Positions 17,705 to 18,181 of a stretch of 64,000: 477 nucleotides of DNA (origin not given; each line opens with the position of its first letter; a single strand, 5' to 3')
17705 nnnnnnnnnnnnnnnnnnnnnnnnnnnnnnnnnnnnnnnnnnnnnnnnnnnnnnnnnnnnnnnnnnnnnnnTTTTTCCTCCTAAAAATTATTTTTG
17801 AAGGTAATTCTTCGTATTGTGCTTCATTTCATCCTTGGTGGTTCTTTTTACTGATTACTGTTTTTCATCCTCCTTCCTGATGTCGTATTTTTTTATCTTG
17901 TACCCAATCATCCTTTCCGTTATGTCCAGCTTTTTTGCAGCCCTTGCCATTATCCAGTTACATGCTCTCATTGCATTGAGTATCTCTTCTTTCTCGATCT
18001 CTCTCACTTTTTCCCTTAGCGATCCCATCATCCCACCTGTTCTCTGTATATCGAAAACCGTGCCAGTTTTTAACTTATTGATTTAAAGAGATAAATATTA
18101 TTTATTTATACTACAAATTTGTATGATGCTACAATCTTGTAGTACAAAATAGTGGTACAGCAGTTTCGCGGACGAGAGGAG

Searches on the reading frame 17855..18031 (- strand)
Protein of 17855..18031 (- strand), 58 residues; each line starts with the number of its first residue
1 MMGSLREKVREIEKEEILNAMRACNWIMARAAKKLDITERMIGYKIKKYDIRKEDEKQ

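Call 8: search_protein_families(library=pfam, proteins=[window:17855-18031:-])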
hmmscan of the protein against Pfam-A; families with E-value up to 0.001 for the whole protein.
window:17855-18031:- (58 aa): 2 families
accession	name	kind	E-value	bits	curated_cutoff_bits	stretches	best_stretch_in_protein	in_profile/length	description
PF02954.25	HTH_8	-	8.4e-13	48.3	22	1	9-49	2-42/42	Bacterial regulatory protein, Fis family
PF18024.7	HTH_50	-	0.00011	22.2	27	1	3-51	2-49/50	Helix-turn-helix domain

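Call 13: find_homologous_proteins(query=window:17858-18031:-, max_evalue=0.001)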
Query seq(58 aa) (58 aa): 185 proteins with E <= 0.001 among 185 candidates; the best 120 are listed.
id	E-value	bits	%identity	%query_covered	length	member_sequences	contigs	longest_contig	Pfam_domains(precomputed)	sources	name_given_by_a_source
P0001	1.0e-25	105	96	93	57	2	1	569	PF02954.26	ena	-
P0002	1.0e-24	102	89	95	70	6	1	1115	PF02954.26,PF18024.8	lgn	-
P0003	8.3e-24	99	87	95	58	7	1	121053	PF02954.26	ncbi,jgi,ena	jgi:transcriptional regulator with GAF, ATPase, and Fis domain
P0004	2.7e-22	94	81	98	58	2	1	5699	PF02954.26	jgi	-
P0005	2.2e-21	91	83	93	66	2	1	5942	PF02954.26,PF18024.8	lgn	-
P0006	7.1e-21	90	79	98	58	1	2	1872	PF02954.26,PF18024.8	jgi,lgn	jgi:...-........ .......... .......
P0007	7.4e-21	90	81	93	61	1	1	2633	PF02954.26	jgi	jgi:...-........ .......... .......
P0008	8.2e-21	89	81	93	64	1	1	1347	PF02954.26,PF18024.8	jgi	-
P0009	1.1e-20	89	79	98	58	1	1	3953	PF02954.26,PF18024.8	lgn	-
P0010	1.3e-20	89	79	98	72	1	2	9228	PF02954.26,PF18024.8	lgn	-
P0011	3.5e-20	88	78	95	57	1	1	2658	PF02954.26,PF18024.8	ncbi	-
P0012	3.5e-20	87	81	93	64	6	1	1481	PF02954.26,PF18024.8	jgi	jgi:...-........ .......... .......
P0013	5.9e-20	87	83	93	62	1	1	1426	PF02954.26,PF18024.8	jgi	jgi:transcriptional regulator with GAF, ATPase, and Fis domain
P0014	5.9e-20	87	83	91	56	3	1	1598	PF02954.26,PF18024.8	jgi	jgi:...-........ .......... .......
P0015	6.0e-20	87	80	93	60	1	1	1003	PF02954.26,PF18024.8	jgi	jgi:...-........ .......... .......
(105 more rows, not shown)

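Call 15: find_related_loci(query=A1, collection=genome_contigs, flank=7000)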
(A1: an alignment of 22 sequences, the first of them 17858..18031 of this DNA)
Query A1 (58 aa) in genome_contigs; peptide patterns used: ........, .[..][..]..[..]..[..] (x = any residue, [..] = any of these).
309 stretches matched a pattern; 222 encode a relative of the query (tblastn E <= 1e-3); the best 80 are kept; 80 distinct loci.
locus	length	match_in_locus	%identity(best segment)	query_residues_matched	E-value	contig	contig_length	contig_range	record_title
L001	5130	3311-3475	85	2-56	1e-26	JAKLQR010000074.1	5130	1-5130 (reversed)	MAG: Thermodesulfovibrionales bacterium isolate bin S2.74 k141_153999, whole genome shotgun sequence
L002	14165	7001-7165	85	2-56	1e-26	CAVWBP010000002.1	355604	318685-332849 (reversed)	MAG: Thermodesulfovibrionales bacterium isolate MFD09779.bin.1.4 genome assembly, contig: contig_18824, whole genome sho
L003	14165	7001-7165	78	1-55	1e-24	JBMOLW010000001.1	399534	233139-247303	MAG: Nitrospirota bacterium isolate Betzabe_MAG034 MAG034_1, whole genome shotgun sequence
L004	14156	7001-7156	81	1-52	9e-24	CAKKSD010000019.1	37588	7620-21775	Thermodesulfovibrionia bacterium isolate Hainich-H32-bin005-1 genome assembly, contig: H32-bin005_1_Hain_H32_02um_R1_463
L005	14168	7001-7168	73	2-57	2e-23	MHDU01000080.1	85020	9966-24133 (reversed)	MAG: Nitrospirae bacterium GWB2_47_37 gwb2_scaffold_99, whole genome shotgun sequence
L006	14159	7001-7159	79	2-54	2e-23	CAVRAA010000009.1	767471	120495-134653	MAG: uncultured Nitrospiraceae bacterium isolate MFD00032.bin.1.209 genome assembly, contig: contig_5065, whole genome s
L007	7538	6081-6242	74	2-55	2e-23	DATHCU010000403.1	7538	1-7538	MAG TPA_asm: Thermodesulfovibrionales bacterium isolate SMAG_U12375 k141_428349, whole genome shotgun sequence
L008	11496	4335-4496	76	2-55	2e-23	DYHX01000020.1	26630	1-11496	MAG TPA_asm: Nitrospira japonica isolate DR5_44_14 Afr_mines_DR5_220_length_26630_cov_6_060169, whole genome shotgun seq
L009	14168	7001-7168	71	2-57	6e-23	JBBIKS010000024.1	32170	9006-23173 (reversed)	MAG: Nitrospirota bacterium isolate ESF170215_bin_191 NODE_466_length_32170_cov_16.623136, whole genome shotgun sequence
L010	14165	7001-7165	71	1-55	6e-23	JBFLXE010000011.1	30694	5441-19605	MAG: Nitrospirota bacterium isolate MAG050 MAG050_11, whole genome shotgun sequence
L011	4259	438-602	67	2-56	9e-23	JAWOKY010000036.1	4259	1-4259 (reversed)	MAG: Thermodesulfovibrionales bacterium isolate bin_2_1 c_000019692779, whole genome shotgun sequence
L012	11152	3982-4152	74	2-58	7e-23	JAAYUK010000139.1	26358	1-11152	MAG: Nitrospiraceae bacterium isolate AS27yjCOA_151 49324_AS27, whole genome shotgun sequence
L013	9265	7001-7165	71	2-56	1e-22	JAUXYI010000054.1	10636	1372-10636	MAG: Thermodesulfovibrionia bacterium isolate C18_concoct.bin.153 C18_k141_477409, whole genome shotgun sequence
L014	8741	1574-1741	68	2-57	2e-22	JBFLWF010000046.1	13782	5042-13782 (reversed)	MAG: Nitrospirota bacterium isolate MAG025 MAG025_46, whole genome shotgun sequence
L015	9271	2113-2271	74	2-54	1e-22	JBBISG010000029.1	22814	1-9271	MAG: Nitrospirota bacterium isolate BQF270218_bin_368 NODE_1833_length_22814_cov_3.17768, whole genome shotgun sequence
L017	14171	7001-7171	68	1-57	2e-22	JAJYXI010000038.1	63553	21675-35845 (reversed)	MAG: Nitrospirae bacterium isolate FK3.bin35 NODE_785_length_63553_cov_9.654605, whole genome shotgun sequence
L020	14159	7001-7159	74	2-54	3e-22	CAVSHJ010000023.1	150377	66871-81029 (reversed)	MAG: Thermodesulfovibrionales bacterium isolate MFD01299.bin.3.198 genome assembly, contig: contig_58979, whole genome s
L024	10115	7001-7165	69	2-56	6e-22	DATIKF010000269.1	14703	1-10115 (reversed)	MAG TPA_asm: Dissulfurispiraceae bacterium isolate SMAG_U15711 k141_142456, whole genome shotgun sequence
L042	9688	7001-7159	72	2-54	4e-21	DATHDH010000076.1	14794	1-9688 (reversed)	MAG TPA_asm: Dissulfurispiraceae bacterium isolate SMAG_U12388 k141_188225, whole genome shotgun sequence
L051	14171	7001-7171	61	2-58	9e-21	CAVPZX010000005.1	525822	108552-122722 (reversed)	MAG: Nitrospirota bacterium isolate MFD03726.bin.1.73 genome assembly, contig: contig_59838, whole genome shotgun sequen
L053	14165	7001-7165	60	1-55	1e-20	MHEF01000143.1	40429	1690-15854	MAG: Nitrospirae bacterium RBG_13_39_12 RBG_13_scaffold_694, whole genome shotgun sequence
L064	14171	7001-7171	61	2-58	3e-20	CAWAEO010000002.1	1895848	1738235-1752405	MAG: Nitrospirota bacterium isolate MFD03726.bin.2.162 genome assembly, contig: contig_20326, whole genome shotgun seque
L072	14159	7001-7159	68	2-54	4e-20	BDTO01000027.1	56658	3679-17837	Bacterium BMS3Bbin05 DNA, contig: NODE_10, whole genome shotgun sequence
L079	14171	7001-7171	61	2-58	8e-20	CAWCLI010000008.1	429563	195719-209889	MAG: Nitrospirota bacterium isolate MFD03726.bin.1.47 genome assembly, contig: contig_31123, whole genome shotgun sequen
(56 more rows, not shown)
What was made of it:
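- In relatives (80 species loci, call 15):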

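Call 24: search_protein_families(library=pfam, proteins=[L009:5206-6741:+, L009:4586-5185:+, L009:3575-4462:+, L053:3546-5162:+, L053:1246-3615:+, L053:5506-6096:+, L053:7280-8044:+, L009:7371-8048:+, L053:12238-13566:+, L053:10160-11530:+], max_evalue=0.00001)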
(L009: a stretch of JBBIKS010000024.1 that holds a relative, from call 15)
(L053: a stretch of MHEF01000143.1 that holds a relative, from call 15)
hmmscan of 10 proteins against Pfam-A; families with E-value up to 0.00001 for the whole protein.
L009:5206-6741:+ (511 aa): 6 families
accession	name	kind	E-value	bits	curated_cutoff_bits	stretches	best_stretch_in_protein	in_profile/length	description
PF00158.32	Sigma54_activat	-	1.8e-72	242.9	20.2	1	198-364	1-167/168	Sigma-54 interaction domain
PF25601.1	AAA_lid_14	-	1.7e-26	92.3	27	1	370-445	1-77/87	AAA+ ATPase lid domain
PF14532.12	Sigma54_activ_2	-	1.4e-20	74.4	25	1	199-369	1-138/138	Sigma-54 interaction domain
PF01590.32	GAF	-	2.1e-15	57.9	22.4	1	28-164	3-132/133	GAF domain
PF02954.25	HTH_8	-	6.1e-13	48.7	22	1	463-503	2-42/42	Bacterial regulatory protein, Fis family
PF13185.12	GAF_2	-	1.8e-12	48.1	28.6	1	25-163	2-133/136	GAF domain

L009:4586-5185:+ (199 aa): 5 families
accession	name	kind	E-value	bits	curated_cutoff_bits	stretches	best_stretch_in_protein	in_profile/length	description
PF00578.27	AhpC-TSA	-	3.1e-27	95.4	26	1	61-177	1-123/124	AhpC/TSA family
PF08534.16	Redoxin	-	1e-23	84.2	26.6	1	62-185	3-138/148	Redoxin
PF13905.12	Thioredoxin_8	-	1.8e-10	41.4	27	1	86-175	2-94/94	Thioredoxin-like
PF00085.26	Thioredoxin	-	4.5e-08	33.5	23.5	1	84-126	17-58/103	Thioredoxin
PF00255.25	GSHPx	-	3.7e-06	26.9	27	0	68-141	4-75/108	Glutathione peroxidase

L009:3575-4462:+ (295 aa): 1 family
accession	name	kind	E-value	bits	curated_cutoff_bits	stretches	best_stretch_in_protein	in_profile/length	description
PF00701.28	DHDPS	-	4.8e-102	341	22.1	1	7-289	2-286/289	Dihydrodipicolinate synthetase family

L053:3546-5162:+ (538 aa): 7 families
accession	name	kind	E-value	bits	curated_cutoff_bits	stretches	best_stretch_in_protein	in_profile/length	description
PF00158.32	Sigma54_activat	-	1.4e-73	246.6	20.2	1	228-394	1-167/168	Sigma-54 interaction domain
PF25601.1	AAA_lid_14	-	2.3e-27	95.1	27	1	400-477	1-79/87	AAA+ ATPase lid domain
PF14532.12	Sigma54_activ_2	-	1.1e-20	74.7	25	1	229-399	1-138/138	Sigma-54 interaction domain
PF01590.32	GAF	-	2.9e-16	60.6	22.4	1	59-197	1-131/133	GAF domain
PF02954.25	HTH_8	-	4.2e-14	52.4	22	1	490-530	2-42/42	Bacterial regulatory protein, Fis family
PF13185.12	GAF_2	-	8.9e-14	52.3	28.6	1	61-197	5-133/136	GAF domain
PF13492.12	GAF_3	-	2.6e-06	28.3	27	1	60-196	2-124/129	GAF domain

L053:1246-3615:+ (789 aa): 11 families
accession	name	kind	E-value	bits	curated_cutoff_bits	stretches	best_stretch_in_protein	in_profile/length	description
PF07992.20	Pyr_redox_2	-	2.6e-32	112.9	26.1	1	415-678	2-291/291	Pyridine nucleotide-disulphide oxidoreductase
PF14691.11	Fer4_20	-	4.4e-11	43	25.8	1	327-403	29-107/113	Dihydroprymidine dehydrogenase domain II, 4Fe-4S cluster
PF13738.12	Pyr_redox_3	-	2.9e-10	40.3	30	1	493-571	121-194/305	Pyridine nucleotide-disulphide oxidoreductase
PF03486.20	HI0933_like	-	9.6e-09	35.5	50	0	415-453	2-40/244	HI0933-like protein Rossmann domain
PF13450.12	NAD_binding_8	-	2.4e-08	34.5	21.9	1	418-451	1-34/68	NAD(P)-binding Rossmann-like domain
PF01493.24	GXGXG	-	3.3e-08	33.7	32.5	1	68-211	29-169/190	GXGXG motif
PF12838.12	Fer4_7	-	6.2e-08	33.4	27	1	733-782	1-52/52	4Fe-4S dicluster domain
PF01266.30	DAO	-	1.9e-07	31.4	27.9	0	416-449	2-35/353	FAD dependent oxidoreductase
PF00070.33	Pyr_redox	-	1.1e-06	29.5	22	0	543-607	1-71/82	Pyridine nucleotide-disulphide oxidoreductase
PF01593.30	Amino_oxidase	-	1.6e-06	28.1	19.8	0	424-452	2-30/443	Flavin containing amine oxidoreductase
PF01134.28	GIDA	-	3.1e-06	27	22.1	0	416-449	2-36/391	Glucose inhibited division protein A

L053:5506-6096:+ (196 aa): 1 family
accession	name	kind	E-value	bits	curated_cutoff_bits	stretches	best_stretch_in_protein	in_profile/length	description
PF01206.22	TusA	-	4e-16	59.1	28.6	1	3-68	3-70/70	Sulfurtransferase TusA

L053:7280-8044:+ (254 aa): 0 families

L009:7371-8048:+ (225 aa): 0 families

L053:12238-13566:+ (442 aa): 2 families
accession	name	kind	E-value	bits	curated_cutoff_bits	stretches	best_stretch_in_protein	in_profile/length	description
PF00120.29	Gln-synt_C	-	1.6e-124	415.9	24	1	107-438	2-344/344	Glutamine synthetase, catalytic domain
PF03951.24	Gln-synt_N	-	5.2e-33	113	33.4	1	18-100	1-82/82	Glutamine synthetase, beta-Grasp domain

L053:10160-11530:+ (456 aa): 1 family
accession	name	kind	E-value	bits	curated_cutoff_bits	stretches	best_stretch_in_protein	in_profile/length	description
PF00909.26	Ammonium_transp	-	3.7e-131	438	23.2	1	57-454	1-399/399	Ammonium Transporter Family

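Call 33: search_protein_families(library=pfam, proteins=[L005:2850-4256:+, L017:3556-4014:+, L017:4110-5534:+, L051:13628-13951:+, L064:12173-12496:+, L079:12231-12569:+, L072:1474-2394:+, L064:10187-11983:+, L064:8185-10092:+, L020:10833-12188:+], max_evalue=0.00001)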
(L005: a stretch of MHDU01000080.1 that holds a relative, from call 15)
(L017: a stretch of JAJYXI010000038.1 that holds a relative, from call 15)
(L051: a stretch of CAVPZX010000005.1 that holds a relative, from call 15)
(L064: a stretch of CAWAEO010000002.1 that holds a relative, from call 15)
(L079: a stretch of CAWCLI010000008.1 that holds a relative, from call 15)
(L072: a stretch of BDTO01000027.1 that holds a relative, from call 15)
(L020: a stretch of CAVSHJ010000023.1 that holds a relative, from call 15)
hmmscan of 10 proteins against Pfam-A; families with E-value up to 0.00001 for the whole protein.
L005:2850-4256:+ (468 aa): 1 family
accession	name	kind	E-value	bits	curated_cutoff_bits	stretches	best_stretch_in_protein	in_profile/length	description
PF13379.11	NMT1_2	-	1.5e-80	271.1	24.7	1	108-347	2-252/252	NMT1-like family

L017:3556-4014:+ (152 aa): 1 family
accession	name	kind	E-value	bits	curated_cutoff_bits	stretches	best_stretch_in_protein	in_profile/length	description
PF03264.19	Cytochrom_NNT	-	4.8e-18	65.9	24.1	1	14-95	6-90/174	NapC/NirT cytochrome c family, N-terminal region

L017:4110-5534:+ (474 aa): 2 families
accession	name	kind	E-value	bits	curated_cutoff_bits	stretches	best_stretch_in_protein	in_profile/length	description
PF02335.20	Cytochrom_C552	-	2.1e-132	442.6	24.1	1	41-444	1-399/438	Cytochrome c552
PF14522.11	Cytochrome_C7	-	3.4e-09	36.8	24.8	0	281-331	6-54/67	Cytochrome c7 and related cytochrome c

L051:13628-13951:+ (107 aa): 1 family
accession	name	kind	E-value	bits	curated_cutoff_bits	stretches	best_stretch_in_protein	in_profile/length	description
PF02694.21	UPF0060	-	1.9e-08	34.9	24.9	1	6-106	5-106/107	Uncharacterised BCR, YnfA/UPF0060 family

L064:12173-12496:+ (107 aa): 1 family
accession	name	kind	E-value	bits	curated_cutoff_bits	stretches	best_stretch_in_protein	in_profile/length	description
PF02694.21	UPF0060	-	2.8e-07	31.2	24.9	1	6-106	5-106/107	Uncharacterised BCR, YnfA/UPF0060 family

L079:12231-12569:+ (112 aa): 1 family
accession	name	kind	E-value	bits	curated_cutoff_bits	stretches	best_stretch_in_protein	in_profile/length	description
PF02694.21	UPF0060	-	8.4e-08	32.9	24.9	1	11-111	5-106/107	Uncharacterised BCR, YnfA/UPF0060 family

L072:1474-2394:+ (306 aa): 1 family
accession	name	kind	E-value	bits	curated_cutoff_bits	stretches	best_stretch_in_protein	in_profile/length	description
PF04055.27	Radical_SAM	-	2.3e-17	64.1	29.5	1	42-218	2-160/166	Radical SAM superfamily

L064:10187-11983:+ (598 aa): 5 families
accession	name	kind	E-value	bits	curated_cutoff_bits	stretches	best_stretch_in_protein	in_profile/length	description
PF00069.31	Pkinase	-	6.4e-49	167.1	31.7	1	291-539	9-259/263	Protein kinase domain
PF07714.23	PK_Tyr_Ser-Thr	-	1.1e-30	107.2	23.1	1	296-532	14-249/258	Protein tyrosine and serine/threonine kinase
PF13672.11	PP2C_2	-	6.8e-18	65.4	24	1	34-212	21-183/209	Protein phosphatase 2C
PF00481.26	PP2C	-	5.3e-14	52.9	20.3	1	17-144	14-141/255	Protein phosphatase 2C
PF03109.22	ABC1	-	1.7e-07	31.1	22.9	1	351-432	137-217/244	ABC1 atypical kinase-like domain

L064:8185-10092:+ (635 aa): 2 families
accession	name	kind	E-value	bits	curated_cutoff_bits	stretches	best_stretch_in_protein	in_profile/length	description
PF13520.12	AA_permease_2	-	8.2e-23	81.4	27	2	293-591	163-414/427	Amino acid permease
PF00324.27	AA_permease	-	5.6e-17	62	24.6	1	303-581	168-421/470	Amino acid permease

L020:10833-12188:+ (451 aa): 4 families
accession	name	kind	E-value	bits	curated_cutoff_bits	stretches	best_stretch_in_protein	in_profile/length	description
PF03600.22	CitMHS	-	8e-85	285.3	31.9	1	25-389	2-336/336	Citrate transporter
PF02040.21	ArsB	-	2.3e-23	83.7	22.2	1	18-444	4-423/423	Arsenical pump membrane protein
PF00939.25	Na_sulph_symp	-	5.2e-12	45.9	27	1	14-208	283-466/472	Sodium:sulfate symporter transmembrane region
PF06450.18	NhaB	-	3.1e-09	36.7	27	1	150-273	207-333/515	Bacterial Na+/H+ antiporter B (NhaB)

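Call 38: search_solved_structures(query=A1, max_evalue=0.01, show_alignments=3)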
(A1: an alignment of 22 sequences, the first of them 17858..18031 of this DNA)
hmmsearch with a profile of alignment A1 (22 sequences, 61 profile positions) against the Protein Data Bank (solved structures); distinct sequences matched with E-value up to 0.01: 5.
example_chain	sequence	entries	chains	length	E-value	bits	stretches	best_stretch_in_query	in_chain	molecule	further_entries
2m8g_X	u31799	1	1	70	1.1e-10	44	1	8-51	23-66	Transcriptional regulator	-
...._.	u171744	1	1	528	3.5e-07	32.7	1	12-56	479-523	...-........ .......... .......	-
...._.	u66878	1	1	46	3.7e-05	26.2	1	7-50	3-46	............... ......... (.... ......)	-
8p53_C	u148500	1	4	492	0.00056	22.4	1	4-56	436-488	Transcriptional regulator FleQ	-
4l4u_A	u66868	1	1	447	0.0018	20.8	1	6-50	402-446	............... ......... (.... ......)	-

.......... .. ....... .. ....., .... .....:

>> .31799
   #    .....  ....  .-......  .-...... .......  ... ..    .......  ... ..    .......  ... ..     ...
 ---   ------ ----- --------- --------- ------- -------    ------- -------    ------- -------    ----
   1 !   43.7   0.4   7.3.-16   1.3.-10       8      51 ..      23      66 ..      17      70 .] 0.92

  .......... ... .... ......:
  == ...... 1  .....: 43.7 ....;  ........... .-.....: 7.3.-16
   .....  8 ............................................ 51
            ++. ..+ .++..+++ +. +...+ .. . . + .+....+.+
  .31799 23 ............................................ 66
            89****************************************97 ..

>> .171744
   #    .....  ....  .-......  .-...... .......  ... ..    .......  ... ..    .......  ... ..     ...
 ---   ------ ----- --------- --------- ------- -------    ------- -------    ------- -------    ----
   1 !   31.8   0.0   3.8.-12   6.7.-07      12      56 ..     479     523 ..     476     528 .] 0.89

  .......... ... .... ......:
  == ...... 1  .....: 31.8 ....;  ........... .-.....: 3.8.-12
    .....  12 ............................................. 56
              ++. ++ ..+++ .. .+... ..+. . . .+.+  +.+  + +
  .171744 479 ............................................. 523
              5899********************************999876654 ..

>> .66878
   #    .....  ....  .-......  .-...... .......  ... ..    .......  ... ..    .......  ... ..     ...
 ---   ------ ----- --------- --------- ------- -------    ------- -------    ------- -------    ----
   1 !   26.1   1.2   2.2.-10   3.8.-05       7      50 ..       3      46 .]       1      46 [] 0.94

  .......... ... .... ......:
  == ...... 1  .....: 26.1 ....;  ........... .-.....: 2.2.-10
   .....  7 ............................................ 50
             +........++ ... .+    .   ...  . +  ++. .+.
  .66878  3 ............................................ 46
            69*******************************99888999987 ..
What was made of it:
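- Closest known: Fis, a stand-alone HTH_8 protein thought to derive from an NtrC DNA-binding domain. Same: Its profile hits 2m8g (E 1e-10), NifA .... and NtrC1 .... (call 38).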

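Call 54: search_protein_families(library=ncbifam, proteins=[window:17855-18031:-, L009:5206-6741:+, L053:3546-5162:+], max_evalue=0.00001)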
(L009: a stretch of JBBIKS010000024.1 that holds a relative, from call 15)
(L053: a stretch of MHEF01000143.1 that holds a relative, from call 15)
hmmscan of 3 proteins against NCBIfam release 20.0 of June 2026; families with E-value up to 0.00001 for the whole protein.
window:17855-18031:- (58 aa): 2 families
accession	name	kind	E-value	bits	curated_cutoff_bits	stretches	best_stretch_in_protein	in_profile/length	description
TIGR01817.1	nifA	equivalog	7.8e-09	34.8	528.85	1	10-52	488-530/534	nif-specific transcriptional activator NifA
NF008485.2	PRK11388.1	equivalog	9e-06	24.3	551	1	9-57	595-643/643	dihydroxyacetone kinase operon transcriptional regulator DhaR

L009:5206-6741:+ (511 aa): 26 families (the best 25 are shown)
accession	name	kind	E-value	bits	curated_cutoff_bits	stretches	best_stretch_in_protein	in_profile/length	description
TIGR01817.1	nifA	equivalog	1.5e-175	585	528.85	2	10-441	3-441/534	nif-specific transcriptional activator NifA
NF008469.0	PRK11361.1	equivalog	2.9e-115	385.6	714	1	174-506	121-457/461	acetoacetate metabolism transcriptional regulator AtoC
NF041552.1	TF_PrdR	equivalog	2.2e-112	376.3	795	1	161-504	234-577/577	sigma-54 dependent transcriptional regulator PrdR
NF038308.1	RNA_repair_RtcR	equivalog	9.5e-103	344.8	650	1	169-508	153-521/530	RNA repair transcriptional activator RtcR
NF003451.0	PRK05022.1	equivalog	1.8e-102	343.7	476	1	121-493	116-498/512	nitric oxide reductase transcriptional regulator NorR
NF011958.0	PRK15429.1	equivalog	2e-100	337.4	830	1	24-466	200-646/692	formate hydrogenlyase transcriptional activator FlhA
TIGR02915.1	PEP_resp_reg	equivalog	1.1e-99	334.3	502.6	1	178-505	122-444/445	PEP-CTERM-box response regulator transcription factor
TIGR01818.1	ntrC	equivalog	1.7e-99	333.8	558.6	1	178-455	114-394/463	nitrogen regulation protein NR(I)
NF007689.0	PRK10365.1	equivalog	1.7e-95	320.4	760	1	196-499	139-438/441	sigma-54-dependent response regulator transcription factor ZraR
NF050807.1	TransRegFlbDCaul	equivalog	8.8e-92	308.3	750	1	199-504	121-439/454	sigma-54-dependent transcriptional regulator FlbD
NF041906.1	V4R_TF_MobR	exception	1.4e-91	307.7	999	1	177-503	213-544/544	phenol degradation transcriptional regulator MobR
NF041946.1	LuxO_transreg_Vib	equivalog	2.8e-87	293.4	800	1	177-452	114-390/463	quorum-sensing sigma-54 dependent transcriptional regulator LuxO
TIGR02329.1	propionate_PrpR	equivalog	2.1e-86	290.7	499.2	1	172-432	189-454/526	propionate catabolism operon regulatory protein PrpR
NF008176.1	PRK10923.1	equivalog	4.9e-85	285.9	620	1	188-447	130-390/469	nitrogen regulation protein NR(I)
TIGR02974.1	phageshock_pspF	equivalog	1.1e-83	281.2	443.55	1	198-434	1-239/336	phage shock protein operon transcriptional activator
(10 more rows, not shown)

L053:3546-5162:+ (538 aa): 27 families (the best 25 are shown)
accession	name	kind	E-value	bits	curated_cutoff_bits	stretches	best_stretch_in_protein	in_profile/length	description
TIGR01817.1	nifA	equivalog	2.7e-175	584.1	528.85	2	44-471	4-441/534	nif-specific transcriptional activator NifA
NF008469.0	PRK11361.1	equivalog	2.9e-119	398.8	714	1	209-535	126-459/461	acetoacetate metabolism transcriptional regulator AtoC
NF041552.1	TF_PrdR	equivalog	7.3e-113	377.9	795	1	214-530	257-576/577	sigma-54 dependent transcriptional regulator PrdR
NF003451.0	PRK05022.1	equivalog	2.1e-106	356.6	476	1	45-519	7-497/512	nitric oxide reductase transcriptional regulator NorR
TIGR01818.1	ntrC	equivalog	1.3e-103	347.3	558.6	1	199-487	107-396/463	nitrogen regulation protein NR(I)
NF011958.0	PRK15429.1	equivalog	2.3e-103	347.1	830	1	29-505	172-656/692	formate hydrogenlyase transcriptional activator FlhA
TIGR02915.1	PEP_resp_reg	equivalog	5e-103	345.3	502.6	1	206-532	120-444/445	PEP-CTERM-box response regulator transcription factor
NF038308.1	RNA_repair_RtcR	equivalog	4.8e-100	335.9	650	1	209-531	163-517/530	RNA repair transcriptional activator RtcR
NF007689.0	PRK10365.1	equivalog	1.2e-99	334.1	760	1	228-528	141-440/441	sigma-54-dependent response regulator transcription factor ZraR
NF050807.1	TransRegFlbDCaul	equivalog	1.5e-93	314.1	750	1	228-531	120-439/454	sigma-54-dependent transcriptional regulator FlbD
NF008176.1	PRK10923.1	equivalog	8.6e-88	295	620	1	203-476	120-389/469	nitrogen regulation protein NR(I)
TIGR02974.1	phageshock_pspF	equivalog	5.3e-87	292.2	443.55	1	228-461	1-236/336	phage shock protein operon transcriptional activator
NF041906.1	V4R_TF_MobR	exception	4.7e-86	289.4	999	1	207-530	213-544/544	phenol degradation transcriptional regulator MobR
TIGR02329.1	propionate_PrpR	equivalog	6.4e-84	282.5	499.2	1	211-518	197-515/526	propionate catabolism operon regulatory protein PrpR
NF041946.1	LuxO_transreg_Vib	equivalog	1.7e-82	277.7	800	1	210-486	117-394/463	quorum-sensing sigma-54 dependent transcriptional regulator LuxO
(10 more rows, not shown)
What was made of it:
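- Closest known: NifA and its UAS TGT-N10-ACA. Same: The candidate regulators pass the NifA equivalog model TIGR01817 (call 54).
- L009 and L053 score 585 and 584 bits on nifA TIGR01817, whose cut-off is 528.85 (call 54).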

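Call 72: predict_structure(alignment_id=A1)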
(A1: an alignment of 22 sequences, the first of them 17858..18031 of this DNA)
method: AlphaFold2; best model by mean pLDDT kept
length: 58 residues; sequences in the alignment: 22
mean_pLDDT: 90.6   pTM: 0.58
mean pLDDT of the five models: 90.6, 89.8, 89.6, 89.2, 80.7
residues with pLDDT >= 90: 45; 70-90: 9; 50-70: 4; < 50: 0
segments of 3 or more residues with pLDDT < 50: none
pLDDT, mean of each block of 10 residues (from residue 1): 82 98 96 95 93 77
secondary structure, 60 per line:
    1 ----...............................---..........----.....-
elements in order: H5-35 H39-48 H53-57
